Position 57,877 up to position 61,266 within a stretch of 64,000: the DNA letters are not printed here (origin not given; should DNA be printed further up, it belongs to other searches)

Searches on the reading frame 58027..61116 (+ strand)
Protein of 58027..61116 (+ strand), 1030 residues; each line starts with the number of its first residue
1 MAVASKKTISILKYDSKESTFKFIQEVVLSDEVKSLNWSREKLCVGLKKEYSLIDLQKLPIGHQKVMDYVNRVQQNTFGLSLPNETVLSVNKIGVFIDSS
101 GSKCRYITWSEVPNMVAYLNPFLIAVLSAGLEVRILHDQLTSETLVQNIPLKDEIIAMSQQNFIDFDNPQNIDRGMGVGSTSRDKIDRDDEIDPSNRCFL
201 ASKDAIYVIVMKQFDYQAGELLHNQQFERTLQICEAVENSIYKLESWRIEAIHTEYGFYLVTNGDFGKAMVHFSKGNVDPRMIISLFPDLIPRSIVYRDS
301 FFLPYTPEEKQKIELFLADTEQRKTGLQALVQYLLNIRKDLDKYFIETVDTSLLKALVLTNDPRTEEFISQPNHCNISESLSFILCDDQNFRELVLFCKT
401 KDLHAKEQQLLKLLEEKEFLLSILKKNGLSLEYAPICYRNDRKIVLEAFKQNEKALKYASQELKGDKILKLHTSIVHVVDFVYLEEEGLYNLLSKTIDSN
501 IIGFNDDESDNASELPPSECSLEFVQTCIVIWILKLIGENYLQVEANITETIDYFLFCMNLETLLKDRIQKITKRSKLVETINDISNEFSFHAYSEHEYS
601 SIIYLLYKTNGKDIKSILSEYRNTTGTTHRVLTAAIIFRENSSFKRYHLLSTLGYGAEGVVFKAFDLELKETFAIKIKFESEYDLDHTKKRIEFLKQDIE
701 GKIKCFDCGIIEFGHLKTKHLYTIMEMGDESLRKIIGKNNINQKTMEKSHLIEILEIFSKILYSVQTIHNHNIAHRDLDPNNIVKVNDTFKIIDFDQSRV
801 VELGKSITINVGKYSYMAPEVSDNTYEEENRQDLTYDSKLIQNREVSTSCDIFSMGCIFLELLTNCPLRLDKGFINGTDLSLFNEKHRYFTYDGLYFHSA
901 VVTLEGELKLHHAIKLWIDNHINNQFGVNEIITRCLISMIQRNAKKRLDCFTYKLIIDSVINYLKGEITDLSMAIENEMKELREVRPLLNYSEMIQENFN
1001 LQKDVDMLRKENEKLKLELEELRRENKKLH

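Call 47: search_protein_families(library=pfam, proteins=[window:58027-61116:+], max_evalue=0.001)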
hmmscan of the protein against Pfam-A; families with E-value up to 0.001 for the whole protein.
window:58027-61116:+ (1030 aa): 5 families
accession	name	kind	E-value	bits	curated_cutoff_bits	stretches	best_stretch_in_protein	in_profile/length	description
PF00069.31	Pkinase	-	1.1e-24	87.7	31.7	1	647-868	1-196/263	Protein kinase domain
PF00780.28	CNH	-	7.5e-19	69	26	1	2-145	98-244/255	CNH domain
PF13475.11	DUF4116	-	1.6e-14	53.6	24.9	1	417-464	2-49/49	Domain of unknown function (DUF4116)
PF10366.15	Vps39_1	-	7e-08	33.2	22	1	349-445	1-100/108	Vacuolar sorting protein 39 domain 1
PF07714.23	PK_Tyr_Ser-Thr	-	5.2e-07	29.7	23.1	1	649-866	3-201/258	Protein tyrosine and serine/threonine kinase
